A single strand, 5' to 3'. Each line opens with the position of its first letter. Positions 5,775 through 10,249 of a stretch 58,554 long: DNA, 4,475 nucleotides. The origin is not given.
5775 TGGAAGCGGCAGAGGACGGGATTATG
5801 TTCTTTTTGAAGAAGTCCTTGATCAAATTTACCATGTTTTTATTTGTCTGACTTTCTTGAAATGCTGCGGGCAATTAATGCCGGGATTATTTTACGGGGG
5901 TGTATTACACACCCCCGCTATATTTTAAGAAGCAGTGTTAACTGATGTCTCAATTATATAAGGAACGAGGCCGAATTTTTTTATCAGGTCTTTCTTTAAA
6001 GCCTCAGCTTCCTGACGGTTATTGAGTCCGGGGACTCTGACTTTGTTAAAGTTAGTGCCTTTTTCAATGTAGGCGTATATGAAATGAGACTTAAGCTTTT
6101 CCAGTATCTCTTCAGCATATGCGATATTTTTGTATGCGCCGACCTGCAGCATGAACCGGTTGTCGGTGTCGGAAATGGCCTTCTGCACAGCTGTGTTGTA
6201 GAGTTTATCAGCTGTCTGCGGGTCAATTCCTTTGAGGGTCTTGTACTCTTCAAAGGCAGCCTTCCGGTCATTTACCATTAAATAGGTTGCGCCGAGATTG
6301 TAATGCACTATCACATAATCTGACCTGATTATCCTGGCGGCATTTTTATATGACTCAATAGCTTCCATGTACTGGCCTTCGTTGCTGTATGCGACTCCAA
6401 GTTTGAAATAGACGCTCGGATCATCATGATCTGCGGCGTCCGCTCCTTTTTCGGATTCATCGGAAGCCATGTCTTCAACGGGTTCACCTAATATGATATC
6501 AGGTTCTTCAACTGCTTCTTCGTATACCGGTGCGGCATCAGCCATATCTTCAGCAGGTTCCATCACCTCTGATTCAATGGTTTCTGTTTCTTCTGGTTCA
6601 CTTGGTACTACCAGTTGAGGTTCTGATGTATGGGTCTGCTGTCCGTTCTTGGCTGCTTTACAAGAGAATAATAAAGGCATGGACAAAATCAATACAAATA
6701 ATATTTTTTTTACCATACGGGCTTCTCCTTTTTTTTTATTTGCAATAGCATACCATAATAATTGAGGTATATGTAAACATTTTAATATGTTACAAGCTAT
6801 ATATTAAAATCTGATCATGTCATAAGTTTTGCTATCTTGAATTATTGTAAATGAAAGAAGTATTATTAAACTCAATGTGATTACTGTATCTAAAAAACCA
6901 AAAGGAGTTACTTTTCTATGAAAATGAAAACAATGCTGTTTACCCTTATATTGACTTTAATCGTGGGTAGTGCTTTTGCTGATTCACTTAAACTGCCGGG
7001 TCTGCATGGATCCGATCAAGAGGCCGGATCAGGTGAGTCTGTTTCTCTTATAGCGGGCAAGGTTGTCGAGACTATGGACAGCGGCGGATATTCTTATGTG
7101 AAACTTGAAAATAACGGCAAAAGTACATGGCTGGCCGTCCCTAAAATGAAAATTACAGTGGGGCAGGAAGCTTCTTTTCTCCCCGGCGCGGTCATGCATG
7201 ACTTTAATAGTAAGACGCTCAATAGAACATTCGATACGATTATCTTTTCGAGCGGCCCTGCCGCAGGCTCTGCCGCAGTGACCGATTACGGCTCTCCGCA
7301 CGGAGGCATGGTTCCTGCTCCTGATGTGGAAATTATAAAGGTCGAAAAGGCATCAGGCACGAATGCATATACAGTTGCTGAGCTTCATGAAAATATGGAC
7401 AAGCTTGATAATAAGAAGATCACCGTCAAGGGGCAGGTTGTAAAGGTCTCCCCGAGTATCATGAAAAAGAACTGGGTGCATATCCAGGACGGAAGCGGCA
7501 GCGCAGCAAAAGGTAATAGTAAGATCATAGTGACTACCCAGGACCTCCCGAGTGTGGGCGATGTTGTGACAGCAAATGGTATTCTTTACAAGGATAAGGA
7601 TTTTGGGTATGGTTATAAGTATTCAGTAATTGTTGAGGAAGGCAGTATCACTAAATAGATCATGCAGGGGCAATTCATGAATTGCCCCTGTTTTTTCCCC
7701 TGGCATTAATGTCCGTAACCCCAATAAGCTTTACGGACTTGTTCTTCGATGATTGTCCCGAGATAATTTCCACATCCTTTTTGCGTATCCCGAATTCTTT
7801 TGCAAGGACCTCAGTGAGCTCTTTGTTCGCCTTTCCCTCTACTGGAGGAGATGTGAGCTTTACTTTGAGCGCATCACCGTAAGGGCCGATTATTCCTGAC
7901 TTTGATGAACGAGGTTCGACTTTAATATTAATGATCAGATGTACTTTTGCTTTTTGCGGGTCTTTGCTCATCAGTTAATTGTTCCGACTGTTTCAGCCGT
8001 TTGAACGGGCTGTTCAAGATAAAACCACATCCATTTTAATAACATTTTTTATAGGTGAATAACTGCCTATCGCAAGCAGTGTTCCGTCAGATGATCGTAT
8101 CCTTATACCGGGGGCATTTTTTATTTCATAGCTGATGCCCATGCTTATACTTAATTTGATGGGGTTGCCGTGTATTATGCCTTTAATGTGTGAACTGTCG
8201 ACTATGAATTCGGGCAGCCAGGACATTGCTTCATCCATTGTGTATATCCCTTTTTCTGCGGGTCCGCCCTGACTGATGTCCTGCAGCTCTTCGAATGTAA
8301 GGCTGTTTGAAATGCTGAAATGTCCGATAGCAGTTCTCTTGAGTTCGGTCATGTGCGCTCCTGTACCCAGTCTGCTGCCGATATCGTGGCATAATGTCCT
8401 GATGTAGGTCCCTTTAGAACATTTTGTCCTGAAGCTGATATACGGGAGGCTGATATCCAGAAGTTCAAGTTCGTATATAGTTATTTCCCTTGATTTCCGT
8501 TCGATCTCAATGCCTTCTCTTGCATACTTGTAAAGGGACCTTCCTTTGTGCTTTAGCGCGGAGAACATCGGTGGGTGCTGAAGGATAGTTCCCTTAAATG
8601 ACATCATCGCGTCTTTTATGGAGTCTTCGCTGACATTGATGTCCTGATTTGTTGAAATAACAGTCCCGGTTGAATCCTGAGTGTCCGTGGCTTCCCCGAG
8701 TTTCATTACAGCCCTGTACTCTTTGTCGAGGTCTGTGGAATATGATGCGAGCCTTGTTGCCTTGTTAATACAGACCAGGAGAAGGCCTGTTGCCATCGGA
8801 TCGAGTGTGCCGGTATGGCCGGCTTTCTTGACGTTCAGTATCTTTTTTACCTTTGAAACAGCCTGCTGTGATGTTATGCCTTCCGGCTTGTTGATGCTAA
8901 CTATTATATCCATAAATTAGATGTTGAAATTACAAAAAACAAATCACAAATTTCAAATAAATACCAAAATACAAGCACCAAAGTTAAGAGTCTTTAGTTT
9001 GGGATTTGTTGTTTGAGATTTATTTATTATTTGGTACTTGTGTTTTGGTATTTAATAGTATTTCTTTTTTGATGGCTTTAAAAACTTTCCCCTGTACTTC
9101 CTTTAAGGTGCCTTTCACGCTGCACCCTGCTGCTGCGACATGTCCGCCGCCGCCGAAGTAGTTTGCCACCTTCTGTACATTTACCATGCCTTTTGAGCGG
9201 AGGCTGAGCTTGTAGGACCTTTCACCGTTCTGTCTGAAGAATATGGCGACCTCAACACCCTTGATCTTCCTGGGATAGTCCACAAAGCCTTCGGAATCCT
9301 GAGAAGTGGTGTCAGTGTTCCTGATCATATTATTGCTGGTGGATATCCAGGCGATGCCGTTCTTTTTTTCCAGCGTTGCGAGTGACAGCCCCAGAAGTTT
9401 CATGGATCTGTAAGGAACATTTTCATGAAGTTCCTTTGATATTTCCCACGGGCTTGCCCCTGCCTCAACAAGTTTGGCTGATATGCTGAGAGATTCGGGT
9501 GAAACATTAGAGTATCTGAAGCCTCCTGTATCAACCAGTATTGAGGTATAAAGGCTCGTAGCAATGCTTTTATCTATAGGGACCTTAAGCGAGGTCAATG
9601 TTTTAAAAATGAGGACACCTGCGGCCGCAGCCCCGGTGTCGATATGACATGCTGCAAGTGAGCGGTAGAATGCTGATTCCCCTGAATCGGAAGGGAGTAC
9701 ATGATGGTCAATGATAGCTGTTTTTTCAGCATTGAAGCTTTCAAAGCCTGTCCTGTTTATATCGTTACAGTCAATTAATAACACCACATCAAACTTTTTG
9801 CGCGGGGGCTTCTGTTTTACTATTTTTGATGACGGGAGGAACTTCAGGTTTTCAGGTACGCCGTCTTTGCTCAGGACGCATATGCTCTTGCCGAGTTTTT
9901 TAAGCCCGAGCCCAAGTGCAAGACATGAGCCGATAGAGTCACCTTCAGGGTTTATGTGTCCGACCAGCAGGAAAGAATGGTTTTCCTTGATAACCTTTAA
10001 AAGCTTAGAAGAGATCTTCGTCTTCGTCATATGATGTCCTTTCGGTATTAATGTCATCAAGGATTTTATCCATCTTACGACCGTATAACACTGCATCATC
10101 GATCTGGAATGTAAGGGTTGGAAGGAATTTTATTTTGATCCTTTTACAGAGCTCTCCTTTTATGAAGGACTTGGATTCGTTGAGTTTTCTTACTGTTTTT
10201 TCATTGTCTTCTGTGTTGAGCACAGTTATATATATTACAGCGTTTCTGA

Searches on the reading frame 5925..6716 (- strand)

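Call 33: search_protein_families(library=pfam, proteins=[window:5925-6716:-], max_evalue=0.00001)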
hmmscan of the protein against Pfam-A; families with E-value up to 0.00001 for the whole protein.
window:5925-6716:- (263 aa): 6 families
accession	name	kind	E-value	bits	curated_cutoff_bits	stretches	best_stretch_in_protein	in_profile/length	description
PF05036.18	SPOR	-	3.3e-11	43.8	21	1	186-255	3-75/76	SPOR domain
PF13414.12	TPR_11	-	6e-10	39.1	26.8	1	113-146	7-39/42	TPR repeat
PF00515.34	TPR_1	-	1.1e-08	34.9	27.8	0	102-129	3-30/34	Tetratricopeptide repeat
PF13181.12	TPR_8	-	7.3e-08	32.4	25.7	0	101-131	2-32/34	Tetratricopeptide repeat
PF07719.23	TPR_2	-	1.3e-07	31.6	27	0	101-129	2-30/34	Tetratricopeptide repeat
PF13431.12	TPR_17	-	2.6e-07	30.8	24.4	0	96-121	9-34/34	Tetratricopeptide repeat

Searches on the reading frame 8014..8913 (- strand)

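Call 33: search_protein_families(library=pfam, proteins=[window:8014-8913:-], max_evalue=0.00001)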
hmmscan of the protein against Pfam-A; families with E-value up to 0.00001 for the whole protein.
window:8014-8913:- (299 aa): 2 families
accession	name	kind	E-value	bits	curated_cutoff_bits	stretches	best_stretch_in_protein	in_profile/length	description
PF01509.24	TruB_N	-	2.1e-59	200.6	27.3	1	23-171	1-149/149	TruB family pseudouridylate synthase (N terminal domain)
PF16198.10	TruB_C_2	-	2e-15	57.1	29.3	1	172-213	1-42/66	tRNA pseudouridylate synthase B C-terminal domain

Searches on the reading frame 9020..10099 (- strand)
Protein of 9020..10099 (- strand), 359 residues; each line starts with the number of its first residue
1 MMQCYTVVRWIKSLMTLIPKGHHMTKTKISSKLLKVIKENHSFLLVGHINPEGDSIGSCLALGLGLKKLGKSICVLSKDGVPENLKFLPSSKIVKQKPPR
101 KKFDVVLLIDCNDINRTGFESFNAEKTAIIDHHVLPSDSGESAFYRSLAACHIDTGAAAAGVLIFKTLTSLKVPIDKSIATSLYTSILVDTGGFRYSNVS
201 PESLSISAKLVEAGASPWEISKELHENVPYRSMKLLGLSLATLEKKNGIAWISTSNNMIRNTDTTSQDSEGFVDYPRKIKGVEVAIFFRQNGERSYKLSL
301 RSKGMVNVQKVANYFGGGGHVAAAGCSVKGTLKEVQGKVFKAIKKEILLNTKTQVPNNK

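Call 33: search_protein_families(library=pfam, proteins=[window:9020-10099:-], max_evalue=0.00001)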
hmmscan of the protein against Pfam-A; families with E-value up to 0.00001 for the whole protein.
window:9020-10099:- (359 aa): 2 families
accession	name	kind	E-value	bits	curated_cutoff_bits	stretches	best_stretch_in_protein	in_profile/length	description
PF01368.27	DHH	-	6.8e-14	52.7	28.1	1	44-187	3-125/125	DHH family, N-terminal domain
PF02272.25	DHHA1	-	2.1e-13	51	25.9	1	262-344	11-97/102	DHHA1 domain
